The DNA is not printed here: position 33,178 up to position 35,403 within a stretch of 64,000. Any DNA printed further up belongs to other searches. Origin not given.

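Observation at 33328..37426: Standalone MORC/Hsp90-type GHKL ATPase divergent from an NYN-like gene fused in-operon with dinB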

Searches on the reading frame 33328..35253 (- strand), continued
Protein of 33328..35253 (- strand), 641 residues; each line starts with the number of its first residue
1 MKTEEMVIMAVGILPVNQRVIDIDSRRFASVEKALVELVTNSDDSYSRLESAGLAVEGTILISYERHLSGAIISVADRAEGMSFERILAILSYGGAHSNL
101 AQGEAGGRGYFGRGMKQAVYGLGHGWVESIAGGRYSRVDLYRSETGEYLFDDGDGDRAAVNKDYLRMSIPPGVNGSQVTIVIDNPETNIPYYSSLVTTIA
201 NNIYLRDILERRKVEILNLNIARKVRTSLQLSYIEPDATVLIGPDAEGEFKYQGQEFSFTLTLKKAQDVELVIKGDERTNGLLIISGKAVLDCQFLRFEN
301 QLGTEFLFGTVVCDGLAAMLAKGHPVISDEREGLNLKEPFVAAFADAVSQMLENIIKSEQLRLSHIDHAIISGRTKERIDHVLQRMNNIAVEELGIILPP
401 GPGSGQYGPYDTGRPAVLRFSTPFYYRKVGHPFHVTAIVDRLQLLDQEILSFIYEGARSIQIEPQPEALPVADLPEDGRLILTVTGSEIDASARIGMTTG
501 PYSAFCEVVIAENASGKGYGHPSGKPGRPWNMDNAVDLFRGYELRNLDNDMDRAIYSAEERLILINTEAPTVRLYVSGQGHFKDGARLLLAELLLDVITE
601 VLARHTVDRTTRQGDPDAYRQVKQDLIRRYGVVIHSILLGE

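Call 67: find_encoding_contigs(protein=P0432, flank=6000, max_places=2)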
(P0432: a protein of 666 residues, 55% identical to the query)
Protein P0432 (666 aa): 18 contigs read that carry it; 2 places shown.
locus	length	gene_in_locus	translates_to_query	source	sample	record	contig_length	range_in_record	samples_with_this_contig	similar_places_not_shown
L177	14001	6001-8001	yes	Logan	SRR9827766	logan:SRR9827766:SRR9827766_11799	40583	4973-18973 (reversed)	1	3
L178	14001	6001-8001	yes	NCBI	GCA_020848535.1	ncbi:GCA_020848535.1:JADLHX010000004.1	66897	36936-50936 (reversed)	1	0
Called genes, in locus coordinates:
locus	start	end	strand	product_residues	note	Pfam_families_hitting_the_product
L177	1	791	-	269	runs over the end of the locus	PF12833:HTH_18, PF00165:HTH_AraC (weak)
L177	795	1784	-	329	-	PF01073:3Beta_HSD, PF01370:Epimerase, PF04321:RmlD_sub_bind (weak), PF16363:GDP_Man_Dehyd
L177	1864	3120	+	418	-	PF06772:LtrA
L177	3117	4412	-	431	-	PF01244:Peptidase_M19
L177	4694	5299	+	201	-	-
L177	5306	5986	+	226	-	-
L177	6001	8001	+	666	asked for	-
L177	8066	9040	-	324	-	PF01916:DS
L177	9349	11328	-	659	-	PF00486:Trans_reg_C, PF13181:TPR_8 (faint), PF13428:TPR_14 (faint), PF00515:TPR_1 (faint), PF07719:TPR_2 (faint), PF13414:TPR_11 (faint), PF13432:TPR_16 (weak), PF14559:TPR_19 (weak), +1 more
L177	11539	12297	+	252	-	PF13505:OMP_b-brl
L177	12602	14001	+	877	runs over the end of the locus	PF22422:MGH1-like_GH, PF03200:Glyco_hydro_63 (weak)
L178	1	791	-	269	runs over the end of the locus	PF12833:HTH_18, PF00165:HTH_AraC (weak)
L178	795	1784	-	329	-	PF01073:3Beta_HSD, PF01370:Epimerase, PF04321:RmlD_sub_bind (weak), PF16363:GDP_Man_Dehyd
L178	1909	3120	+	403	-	PF06772:LtrA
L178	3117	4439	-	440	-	PF01244:Peptidase_M19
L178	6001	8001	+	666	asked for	-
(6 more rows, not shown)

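Call 68: find_encoding_contigs(protein=P0492, flank=6000, max_places=2)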
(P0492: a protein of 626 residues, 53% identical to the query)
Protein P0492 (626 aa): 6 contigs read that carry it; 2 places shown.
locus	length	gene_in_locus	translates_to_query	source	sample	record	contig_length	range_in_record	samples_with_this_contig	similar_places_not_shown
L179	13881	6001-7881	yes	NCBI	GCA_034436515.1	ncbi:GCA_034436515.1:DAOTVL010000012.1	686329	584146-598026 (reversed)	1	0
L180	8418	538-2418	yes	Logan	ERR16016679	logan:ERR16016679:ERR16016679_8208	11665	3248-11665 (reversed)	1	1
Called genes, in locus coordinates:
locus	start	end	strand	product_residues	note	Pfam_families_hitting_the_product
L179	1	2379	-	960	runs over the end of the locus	PF08448:PAS_4, PF00989:PAS, PF08448:PAS_4, PF13188:PAS_8, PF13426:PAS_9, PF00989:PAS, PF08448:PAS_4, PF13426:PAS_9, +6 more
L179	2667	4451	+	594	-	PF04773:FecR, PF16640:Big_3_5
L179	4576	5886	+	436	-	-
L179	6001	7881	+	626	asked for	PF13589:HATPase_c_3 (faint)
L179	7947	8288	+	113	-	PF01155:HypA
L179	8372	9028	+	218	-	PF02492:cobW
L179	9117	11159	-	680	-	PF13231:PMT_2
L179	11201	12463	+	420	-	PF05977:MFS_3, PF07690:MFS_1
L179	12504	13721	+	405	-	PF01476:LysM, PF01551:Peptidase_M23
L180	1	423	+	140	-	?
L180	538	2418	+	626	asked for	PF13589:HATPase_c_3 (faint)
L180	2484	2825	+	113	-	PF01155:HypA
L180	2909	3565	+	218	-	PF02492:cobW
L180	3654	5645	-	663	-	PF13231:PMT_2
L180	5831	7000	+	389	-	PF05977:MFS_3, PF07690:MFS_1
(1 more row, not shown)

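Call 69: find_encoding_contigs(protein=P0414, flank=6000, max_places=2)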
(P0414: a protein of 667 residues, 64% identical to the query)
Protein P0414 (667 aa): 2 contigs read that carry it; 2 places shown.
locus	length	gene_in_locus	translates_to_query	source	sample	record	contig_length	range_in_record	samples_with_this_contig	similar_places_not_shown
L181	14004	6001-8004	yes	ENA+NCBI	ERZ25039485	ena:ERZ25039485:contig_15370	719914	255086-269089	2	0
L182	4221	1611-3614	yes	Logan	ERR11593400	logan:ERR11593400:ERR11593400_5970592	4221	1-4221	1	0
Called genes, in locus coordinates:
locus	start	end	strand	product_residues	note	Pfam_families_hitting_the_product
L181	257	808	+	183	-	-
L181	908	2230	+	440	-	PF16289:PIN_12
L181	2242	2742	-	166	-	-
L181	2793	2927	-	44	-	-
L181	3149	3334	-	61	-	-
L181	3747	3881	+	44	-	-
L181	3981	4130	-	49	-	-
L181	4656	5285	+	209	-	-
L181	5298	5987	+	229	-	-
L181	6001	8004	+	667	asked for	-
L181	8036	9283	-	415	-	PF00872:Transposase_mut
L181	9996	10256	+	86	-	PF01609:DDE_Tnp_1 (weak), PF13586:DDE_Tnp_1_2 (weak)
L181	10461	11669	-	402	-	PF00589:Phage_integrase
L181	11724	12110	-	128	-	-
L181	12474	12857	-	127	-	-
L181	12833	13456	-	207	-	-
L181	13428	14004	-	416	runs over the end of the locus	PF11617:Cu-binding_MopE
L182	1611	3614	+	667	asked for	-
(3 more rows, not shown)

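Call 71: search_protein_families(library=pfam, proteins=[L177:4694-5299:+, L177:5306-5986:+, L181:4656-5285:+, L181:5298-5987:+, L179:4576-5886:+, L165:1130-1807:-, L165:5192-6532:-, L165:6529-7755:-, L003:12047-13123:+], max_evalue=0.05)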
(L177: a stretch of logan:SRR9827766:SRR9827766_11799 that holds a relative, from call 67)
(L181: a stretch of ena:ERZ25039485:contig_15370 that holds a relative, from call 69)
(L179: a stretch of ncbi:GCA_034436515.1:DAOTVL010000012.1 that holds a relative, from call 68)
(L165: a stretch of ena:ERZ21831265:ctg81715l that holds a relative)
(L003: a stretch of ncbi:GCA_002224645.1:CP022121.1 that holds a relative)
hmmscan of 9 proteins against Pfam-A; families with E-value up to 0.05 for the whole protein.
L177:4694-5299:+ (201 aa): 1 family
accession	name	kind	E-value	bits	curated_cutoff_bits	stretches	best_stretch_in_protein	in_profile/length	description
PF01978.25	TrmB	-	0.027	14.7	25.6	0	143-174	23-54/68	Sugar-specific transcriptional regulator TrmB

L177:5306-5986:+ (226 aa): 0 families

L181:4656-5285:+ (209 aa): 1 family
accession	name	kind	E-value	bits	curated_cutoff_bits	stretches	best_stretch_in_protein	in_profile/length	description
PF02002.24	TFIIE_alpha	-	0.021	15.1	22.9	0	127-183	6-62/105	TFIIE alpha subunit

L181:5298-5987:+ (229 aa): 1 family
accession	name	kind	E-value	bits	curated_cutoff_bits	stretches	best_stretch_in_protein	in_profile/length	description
PF25200.1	DUF7833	-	0.0021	18.5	24.3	1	169-210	22-62/63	Family of unknown function (DUF7833)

L179:4576-5886:+ (436 aa): 2 families
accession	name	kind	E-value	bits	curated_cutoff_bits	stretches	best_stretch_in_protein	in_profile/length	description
PF25213.1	HVO_A0261_N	-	0.00092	19.5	35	1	68-104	41-76/86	HVO_A0261 N-terminal domain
PF05656.20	DUF805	-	0.0029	18.5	25.7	1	46-81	46-79/111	Protein of unknown function (DUF805)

L165:1130-1807:- (225 aa): 1 family
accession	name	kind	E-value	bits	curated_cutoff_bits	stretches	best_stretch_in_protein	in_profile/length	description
PF13508.13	Acetyltransf_7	-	0.00021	22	27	1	87-166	15-82/84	Acetyltransferase (GNAT) domain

L165:5192-6532:- (446 aa): 2 families
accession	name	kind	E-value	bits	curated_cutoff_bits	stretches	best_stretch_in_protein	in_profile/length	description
PF00501.34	AMP-binding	-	0.0002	20.7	29.9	1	113-262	167-329/384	AMP-binding enzyme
PF05207.18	Zn_ribbon_CSL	-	0.012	15.7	29.2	0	321-341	20-40/55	CSL zinc finger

L165:6529-7755:- (408 aa): 2 families
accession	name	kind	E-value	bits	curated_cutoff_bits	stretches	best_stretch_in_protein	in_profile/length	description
PF01757.29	Acyl_transf_3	-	0.00023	20.8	31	1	10-368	2-320/326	Acyltransferase domain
PF07662.18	Nucleos_tra2_C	-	0.022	14.9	32.3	1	46-102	62-116/213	Na+ dependent nucleoside transporter C-terminus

L003:12047-13123:+ (358 aa): 2 families
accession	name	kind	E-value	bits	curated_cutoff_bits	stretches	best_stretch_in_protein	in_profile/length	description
PF13800.11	Sigma_reg_N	-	0.024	15.3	26.3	0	99-124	13-38/91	Sigma factor regulator N-terminal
PF04536.20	TPM_phosphatase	-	0.039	14.4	22.1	0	167-263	12-105/125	TPM domain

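Call 86: search_protein_families(library=pfam, proteins=[L016:11980-14520:+, L032:11910-13298:+, L029:11945-13426:-, L029:9293-9937:+, L029:7901-9205:-, L016:8605-9861:-, L032:7330-8604:-, L016:14598-15215:+, L032:8655-9890:-, L016:7385-8590:-], max_evalue=0.001)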
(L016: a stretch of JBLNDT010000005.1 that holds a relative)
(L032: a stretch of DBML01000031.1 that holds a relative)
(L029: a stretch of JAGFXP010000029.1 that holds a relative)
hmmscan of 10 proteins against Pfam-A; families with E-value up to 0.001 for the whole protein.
L016:11980-14520:+ (846 aa): 7 families
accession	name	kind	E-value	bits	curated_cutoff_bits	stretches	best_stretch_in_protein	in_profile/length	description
PF13487.12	HD_5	-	6.1e-40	137.2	27.2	1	678-836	9-170/170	HD domain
PF00990.26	GGDEF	-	2.9e-34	118.6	23.8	1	514-657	2-155/161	Diguanylate cyclase, GGDEF domain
PF01966.28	HD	-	5.3e-21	75.5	22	1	686-805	4-116/116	HD domain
PF08448.16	PAS_4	-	4.7e-15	56.2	23.1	1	149-250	3-109/110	PAS fold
PF13426.13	PAS_9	-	3.8e-14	53.2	27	1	396-500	2-102/103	PAS domain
PF00989.32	PAS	-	6.8e-13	49.1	22.6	2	387-490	3-102/113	PAS fold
PF13188.13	PAS_8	-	3.3e-12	46.3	21.8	1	387-438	3-55/65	PAS domain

L032:11910-13298:+ (462 aa): 4 families
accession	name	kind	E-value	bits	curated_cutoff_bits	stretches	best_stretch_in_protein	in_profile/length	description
PF00485.24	PRK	-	3.6e-23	82.8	22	1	199-396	2-189/196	Phosphoribulokinase / Uridine kinase family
PF20720.3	nSTAND3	-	0.00082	19.5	27.2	0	197-231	18-52/155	Novel STAND NTPase 3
PF13191.12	AAA_16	-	0.00087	20.3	32.6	0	179-223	6-51/167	AAA ATPase domain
PF13671.12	AAA_33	-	0.00087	20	27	0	198-250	1-48/143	AAA domain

L029:11945-13426:- (493 aa): 9 families
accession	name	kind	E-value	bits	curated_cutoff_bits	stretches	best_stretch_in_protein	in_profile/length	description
PF05872.18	HerA_C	-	4.8e-201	669.2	22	1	9-490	8-497/502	Helicase HerA-like C-terminal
PF01935.23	DUF87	-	7.3e-11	43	23.2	1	11-200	11-178/220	Helicase HerA, central domain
PF13401.12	AAA_22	-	2.8e-05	24.9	27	0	23-61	6-44/130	AAA domain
PF00004.35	AAA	-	4.7e-05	24.3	21.2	0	26-80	2-51/131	ATPase family associated with various cellular activities (AAA)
PF04851.21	ResIII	-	0.00015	22.2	22.5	0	22-57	23-61/164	Type III restriction enzyme, res subunit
PF13604.12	AAA_30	-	0.00021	21.5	27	0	25-56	21-52/191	AAA domain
PF12846.13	AAA_10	-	0.00046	19.8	27.5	0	235-362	219-339/362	AAA-like domain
PF13191.12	AAA_16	-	0.00066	20.6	32.6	0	23-53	25-55/167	AAA ATPase domain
PF01580.24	FtsK_SpoIIIE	-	0.0007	19.5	24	0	19-42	36-59/221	FtsK/SpoIIIE family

L029:9293-9937:+ (214 aa): 1 family
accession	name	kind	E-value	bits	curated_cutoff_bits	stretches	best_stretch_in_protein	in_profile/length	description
PF06541.16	ABC_trans_CmpB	-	1.3e-35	123.2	25.9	1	16-172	1-151/151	Putative ABC-transporter type IV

L029:7901-9205:- (434 aa): 1 family
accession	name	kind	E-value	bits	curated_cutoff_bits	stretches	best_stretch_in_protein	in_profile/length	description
PF01566.24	Nramp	-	4.2e-79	266.6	29.8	1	44-409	2-356/357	Natural resistance-associated macrophage protein-like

L016:8605-9861:- (418 aa): 1 family
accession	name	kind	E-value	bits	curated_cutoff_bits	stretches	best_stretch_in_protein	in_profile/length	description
PF01566.24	Nramp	-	4.6e-80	269.8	29.8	1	28-393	2-356/357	Natural resistance-associated macrophage protein-like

L032:7330-8604:- (424 aa): 1 family
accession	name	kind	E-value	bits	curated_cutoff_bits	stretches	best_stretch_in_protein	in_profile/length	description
PF01566.24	Nramp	-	8.3e-78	262.4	29.8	1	31-396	2-356/357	Natural resistance-associated macrophage protein-like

L016:14598-15215:+ (205 aa): 1 family
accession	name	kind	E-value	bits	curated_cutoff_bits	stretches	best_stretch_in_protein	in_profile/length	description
PF06496.16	DUF1097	-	1.1e-33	116.8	24.6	1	60-191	2-141/142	Protein of unknown function (DUF1097)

L032:8655-9890:- (411 aa): 5 families
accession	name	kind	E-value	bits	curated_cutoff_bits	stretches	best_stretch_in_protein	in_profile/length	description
PF00817.25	IMS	-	3e-50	170.4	23.2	1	22-170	1-148/148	impB/mucB/samB family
PF11799.13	IMS_C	-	2.4e-31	108.8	20.7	1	259-368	2-109/109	impB/mucB/samB family C-terminal domain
PF11798.14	IMS_HHH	-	1.3e-09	38.1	24.4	1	183-213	2-32/32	IMS family HHH motif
PF21999.2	IMS_HHH_1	-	3e-06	28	27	1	199-246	5-53/53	DNA polymerase-iota, thumb domain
PF14520.12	HHH_5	-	0.00052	20.9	27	0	199-229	9-39/57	Helix-hairpin-helix domain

L016:7385-8590:- (401 aa): 5 families
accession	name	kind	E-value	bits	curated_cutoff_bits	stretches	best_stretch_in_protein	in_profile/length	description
PF00817.25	IMS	-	6.6e-51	172.6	23.2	1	11-159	1-148/148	impB/mucB/samB family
PF11799.13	IMS_C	-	1.4e-27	96.7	20.7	1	248-355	2-108/109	impB/mucB/samB family C-terminal domain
PF21999.2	IMS_HHH_1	-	2e-09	38.2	27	1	188-235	5-53/53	DNA polymerase-iota, thumb domain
PF14520.12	HHH_5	-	0.00021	22.1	27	1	188-218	9-39/57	Helix-hairpin-helix domain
PF11798.14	IMS_HHH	-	0.00031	21.2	24.4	0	172-202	2-32/32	IMS family HHH motif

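Call 89: list_cluster_members(proteins=[P0001, P0121, P0003])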
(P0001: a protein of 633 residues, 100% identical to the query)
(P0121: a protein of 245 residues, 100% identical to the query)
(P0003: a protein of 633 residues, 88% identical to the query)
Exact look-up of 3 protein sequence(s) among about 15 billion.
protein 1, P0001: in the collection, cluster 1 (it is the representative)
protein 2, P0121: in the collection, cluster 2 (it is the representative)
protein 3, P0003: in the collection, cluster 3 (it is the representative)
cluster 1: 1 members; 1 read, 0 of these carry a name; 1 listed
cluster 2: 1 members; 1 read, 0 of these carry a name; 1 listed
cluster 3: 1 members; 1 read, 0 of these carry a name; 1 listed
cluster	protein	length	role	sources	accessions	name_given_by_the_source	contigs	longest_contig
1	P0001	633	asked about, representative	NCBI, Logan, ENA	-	-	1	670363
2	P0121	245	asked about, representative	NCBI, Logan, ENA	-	-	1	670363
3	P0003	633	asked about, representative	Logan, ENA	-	-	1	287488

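Call 92: search_protein_families(library=padloc, proteins=[L177:4694-5299:+, L177:5306-5986:+, L181:4656-5285:+, L181:5298-5987:+, L171:7389-7937:+, L172:7245-7880:+, L171:7950-9851:+, L172:7926-10148:+, L172:5596-6810:+, L171:5892-7265:+], max_evalue=0.01)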
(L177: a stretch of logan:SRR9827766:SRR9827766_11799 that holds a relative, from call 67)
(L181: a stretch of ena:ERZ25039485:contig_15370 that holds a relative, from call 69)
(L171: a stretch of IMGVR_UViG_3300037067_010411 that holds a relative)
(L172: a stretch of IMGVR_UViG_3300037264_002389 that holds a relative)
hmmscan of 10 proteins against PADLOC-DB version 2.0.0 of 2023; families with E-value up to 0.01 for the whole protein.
L177:4694-5299:+ (201 aa): 0 families

L177:5306-5986:+ (226 aa): 0 families

L181:4656-5285:+ (209 aa): 0 families

L181:5298-5987:+ (229 aa): 0 families

L171:7389-7937:+ (182 aa): 0 families

L172:7245-7880:+ (211 aa): 0 families

L171:7950-9851:+ (633 aa): 0 families

L172:7926-10148:+ (740 aa): 0 families

L172:5596-6810:+ (404 aa): 0 families

L171:5892-7265:+ (457 aa): 0 families

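Call 95: search_dna_similar(query=window:33328-35229:-, collection=plasmids, mode=protein, max_rows=15)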
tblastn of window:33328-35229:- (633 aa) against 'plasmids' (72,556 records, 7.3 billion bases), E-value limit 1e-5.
No match.
